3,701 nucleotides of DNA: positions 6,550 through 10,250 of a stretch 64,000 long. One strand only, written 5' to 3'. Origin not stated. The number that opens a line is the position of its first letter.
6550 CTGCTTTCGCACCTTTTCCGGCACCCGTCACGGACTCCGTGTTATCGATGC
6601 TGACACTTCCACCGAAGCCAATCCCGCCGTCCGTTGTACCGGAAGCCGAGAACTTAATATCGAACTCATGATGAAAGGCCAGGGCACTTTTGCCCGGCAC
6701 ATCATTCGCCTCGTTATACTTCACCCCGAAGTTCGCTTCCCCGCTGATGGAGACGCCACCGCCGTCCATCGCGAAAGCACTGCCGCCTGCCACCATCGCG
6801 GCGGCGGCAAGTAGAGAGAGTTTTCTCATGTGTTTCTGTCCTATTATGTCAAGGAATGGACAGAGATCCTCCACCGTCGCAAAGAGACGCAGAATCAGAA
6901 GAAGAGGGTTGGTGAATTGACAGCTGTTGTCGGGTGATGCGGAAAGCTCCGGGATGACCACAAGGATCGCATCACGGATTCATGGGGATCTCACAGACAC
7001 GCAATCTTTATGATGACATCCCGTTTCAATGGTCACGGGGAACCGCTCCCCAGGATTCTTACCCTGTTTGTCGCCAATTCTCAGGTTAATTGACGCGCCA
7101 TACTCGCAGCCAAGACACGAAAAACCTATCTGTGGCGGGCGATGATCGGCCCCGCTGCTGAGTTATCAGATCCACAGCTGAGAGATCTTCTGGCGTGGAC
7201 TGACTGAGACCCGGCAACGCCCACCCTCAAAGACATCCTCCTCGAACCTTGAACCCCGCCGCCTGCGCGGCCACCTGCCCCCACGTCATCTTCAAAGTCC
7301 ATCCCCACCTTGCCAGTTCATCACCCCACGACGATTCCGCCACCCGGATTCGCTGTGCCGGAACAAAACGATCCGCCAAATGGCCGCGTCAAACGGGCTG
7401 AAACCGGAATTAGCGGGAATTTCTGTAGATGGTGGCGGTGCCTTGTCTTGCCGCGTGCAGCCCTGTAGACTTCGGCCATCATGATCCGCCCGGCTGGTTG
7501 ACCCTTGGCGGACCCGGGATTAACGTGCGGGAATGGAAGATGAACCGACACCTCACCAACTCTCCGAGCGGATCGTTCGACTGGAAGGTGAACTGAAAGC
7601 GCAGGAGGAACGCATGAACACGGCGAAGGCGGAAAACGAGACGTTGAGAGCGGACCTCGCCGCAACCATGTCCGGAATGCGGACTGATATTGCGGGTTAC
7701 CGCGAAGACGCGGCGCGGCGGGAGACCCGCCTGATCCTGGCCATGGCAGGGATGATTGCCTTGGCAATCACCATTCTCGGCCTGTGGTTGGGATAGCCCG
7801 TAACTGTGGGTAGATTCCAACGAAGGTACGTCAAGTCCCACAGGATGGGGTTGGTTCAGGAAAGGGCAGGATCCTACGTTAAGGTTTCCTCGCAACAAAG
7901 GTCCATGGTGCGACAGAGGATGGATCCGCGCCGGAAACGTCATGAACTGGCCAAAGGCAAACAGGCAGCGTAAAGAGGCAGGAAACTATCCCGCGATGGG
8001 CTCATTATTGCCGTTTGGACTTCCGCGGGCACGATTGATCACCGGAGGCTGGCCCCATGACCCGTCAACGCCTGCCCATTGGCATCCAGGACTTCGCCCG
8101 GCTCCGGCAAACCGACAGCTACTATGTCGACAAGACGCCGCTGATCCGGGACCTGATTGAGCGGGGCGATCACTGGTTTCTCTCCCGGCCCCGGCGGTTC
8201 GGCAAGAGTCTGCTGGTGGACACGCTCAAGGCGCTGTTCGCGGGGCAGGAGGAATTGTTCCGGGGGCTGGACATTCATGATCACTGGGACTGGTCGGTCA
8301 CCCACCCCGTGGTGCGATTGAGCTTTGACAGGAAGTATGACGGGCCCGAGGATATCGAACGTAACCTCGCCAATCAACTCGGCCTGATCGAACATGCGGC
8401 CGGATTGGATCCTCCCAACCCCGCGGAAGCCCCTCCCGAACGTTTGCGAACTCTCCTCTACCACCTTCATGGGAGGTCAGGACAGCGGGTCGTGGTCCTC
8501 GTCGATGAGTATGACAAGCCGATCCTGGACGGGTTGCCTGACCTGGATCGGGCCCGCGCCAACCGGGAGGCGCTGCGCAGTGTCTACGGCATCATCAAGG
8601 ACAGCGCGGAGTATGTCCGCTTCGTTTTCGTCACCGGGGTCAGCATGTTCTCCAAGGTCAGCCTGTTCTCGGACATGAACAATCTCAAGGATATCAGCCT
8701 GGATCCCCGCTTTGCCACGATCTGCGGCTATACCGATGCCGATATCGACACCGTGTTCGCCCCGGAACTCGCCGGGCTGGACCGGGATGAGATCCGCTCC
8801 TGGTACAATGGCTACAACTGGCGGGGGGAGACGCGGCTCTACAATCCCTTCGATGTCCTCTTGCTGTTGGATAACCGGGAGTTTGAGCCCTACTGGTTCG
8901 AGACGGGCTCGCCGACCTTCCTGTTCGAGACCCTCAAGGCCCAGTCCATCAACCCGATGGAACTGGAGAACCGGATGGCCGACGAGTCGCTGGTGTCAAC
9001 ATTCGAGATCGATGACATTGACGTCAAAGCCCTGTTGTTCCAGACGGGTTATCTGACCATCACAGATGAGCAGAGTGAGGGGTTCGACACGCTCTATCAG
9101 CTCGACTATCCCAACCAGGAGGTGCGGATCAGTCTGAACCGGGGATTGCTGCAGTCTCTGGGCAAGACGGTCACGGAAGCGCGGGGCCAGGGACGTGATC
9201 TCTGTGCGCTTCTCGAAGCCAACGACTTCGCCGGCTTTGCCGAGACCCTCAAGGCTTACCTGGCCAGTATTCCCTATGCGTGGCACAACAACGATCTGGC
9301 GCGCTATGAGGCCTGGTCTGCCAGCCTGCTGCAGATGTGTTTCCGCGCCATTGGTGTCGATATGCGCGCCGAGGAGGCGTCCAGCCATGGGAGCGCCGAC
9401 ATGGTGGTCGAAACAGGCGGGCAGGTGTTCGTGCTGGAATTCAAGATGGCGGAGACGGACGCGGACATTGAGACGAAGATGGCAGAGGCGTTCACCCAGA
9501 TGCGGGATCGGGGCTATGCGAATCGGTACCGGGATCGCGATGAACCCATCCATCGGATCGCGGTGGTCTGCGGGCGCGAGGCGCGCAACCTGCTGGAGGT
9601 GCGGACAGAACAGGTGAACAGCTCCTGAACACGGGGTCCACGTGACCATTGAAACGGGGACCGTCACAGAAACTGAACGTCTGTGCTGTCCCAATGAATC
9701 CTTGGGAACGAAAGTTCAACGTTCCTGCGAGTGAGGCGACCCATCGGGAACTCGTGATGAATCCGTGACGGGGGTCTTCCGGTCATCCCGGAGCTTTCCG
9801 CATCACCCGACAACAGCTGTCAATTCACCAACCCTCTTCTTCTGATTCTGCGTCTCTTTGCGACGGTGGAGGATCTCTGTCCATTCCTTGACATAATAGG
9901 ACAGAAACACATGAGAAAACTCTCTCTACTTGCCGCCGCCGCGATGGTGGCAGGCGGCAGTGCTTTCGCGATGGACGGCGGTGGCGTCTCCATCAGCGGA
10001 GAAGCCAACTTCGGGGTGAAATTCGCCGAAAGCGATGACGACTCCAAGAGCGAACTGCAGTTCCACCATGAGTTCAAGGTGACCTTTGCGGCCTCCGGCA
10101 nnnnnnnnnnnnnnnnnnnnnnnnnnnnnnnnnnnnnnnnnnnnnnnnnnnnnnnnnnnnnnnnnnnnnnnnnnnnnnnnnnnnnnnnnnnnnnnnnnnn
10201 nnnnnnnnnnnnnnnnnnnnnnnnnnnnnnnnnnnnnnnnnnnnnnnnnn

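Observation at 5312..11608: Inverted porin paralogs: perfectly identical 5' ends, conserved barrel, unrelated giant loops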

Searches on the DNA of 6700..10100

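Call 81: search_rna_families(source=window, start=6700, end=10100, threshold=evalue, max_evalue=1)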
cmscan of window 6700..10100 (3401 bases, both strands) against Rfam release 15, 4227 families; matches with E-value up to 1: 0.
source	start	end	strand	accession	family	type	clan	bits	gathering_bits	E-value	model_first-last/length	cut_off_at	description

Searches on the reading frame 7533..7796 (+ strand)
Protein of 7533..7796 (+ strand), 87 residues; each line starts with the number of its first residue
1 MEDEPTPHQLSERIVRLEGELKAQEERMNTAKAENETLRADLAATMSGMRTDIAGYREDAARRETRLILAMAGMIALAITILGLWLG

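Call 42: search_protein_families(library=pfam, proteins=[window:7533-7796:+], max_evalue=1)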
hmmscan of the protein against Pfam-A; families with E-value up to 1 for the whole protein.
window:7533-7796:+ (87 aa): 7 families
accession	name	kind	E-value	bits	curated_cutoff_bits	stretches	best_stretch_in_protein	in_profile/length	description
PF12325.13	TMF_TATA_bd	-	0.0089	16.6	29.1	1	8-47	15-54/115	TATA element modulatory factor 1 TATA binding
PF05377.16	FlaC_arch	-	0.031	15.1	27.8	1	13-42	1-30/55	Flagella accessory protein C (FlaC)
PF03245.18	Phage_lysis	-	0.05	14.3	25.4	1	25-49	41-65/126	Bacteriophage Rz lysis protein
PF11221.13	Med21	-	0.071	13.9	37.3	1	7-47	100-140/144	Subunit 21 of Mediator complex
PF18699.6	MRPL52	-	0.1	13.3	26.6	1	9-40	49-80/92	Mitoribosomal protein mL52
PF03285.20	Paralemmin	-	0.14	12.1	27.3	1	2-45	58-101/333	Paralemmin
PF11859.13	DUF3379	-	0.15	11.8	33.2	1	20-83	37-95/232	Protein of unknown function (DUF3379)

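Call 69: search_protein_families(library=ncbifam, proteins=[window:7533-7796:+], max_evalue=0.001)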
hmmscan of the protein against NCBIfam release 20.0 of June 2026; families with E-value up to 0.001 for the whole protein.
window:7533-7796:+ (87 aa): 0 families

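Call 70: search_protein_families(library=padloc, proteins=[window:7533-7796:+], max_evalue=0.001)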
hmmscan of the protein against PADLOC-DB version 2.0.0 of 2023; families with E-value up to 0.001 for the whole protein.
window:7533-7796:+ (87 aa): 0 families

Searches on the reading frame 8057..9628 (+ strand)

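Call 4: search_protein_families(library=pfam, proteins=[window:8057-9628:+], max_evalue=0.01)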
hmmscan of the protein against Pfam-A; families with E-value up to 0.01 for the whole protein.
window:8057-9628:+ (523 aa): 2 families
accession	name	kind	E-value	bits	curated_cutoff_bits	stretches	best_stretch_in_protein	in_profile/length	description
PF09820.16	AAA-ATPase_like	-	2.5e-57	194.4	26.1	1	7-204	1-201/201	Predicted AAA-ATPase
PF08011.17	PDDEXK_9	-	1.1e-12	48.2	25.5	1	417-512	2-102/105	PD-(D/E)XK nuclease superfamily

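Call 69: search_protein_families(library=ncbifam, proteins=[window:8057-9628:+], max_evalue=0.001)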
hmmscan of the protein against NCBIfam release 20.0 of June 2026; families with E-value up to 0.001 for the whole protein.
window:8057-9628:+ (523 aa): 0 families

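Call 70: search_protein_families(library=padloc, proteins=[window:8057-9628:+], max_evalue=0.001)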
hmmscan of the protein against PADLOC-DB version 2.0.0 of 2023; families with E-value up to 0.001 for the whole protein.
window:8057-9628:+ (523 aa): 0 families
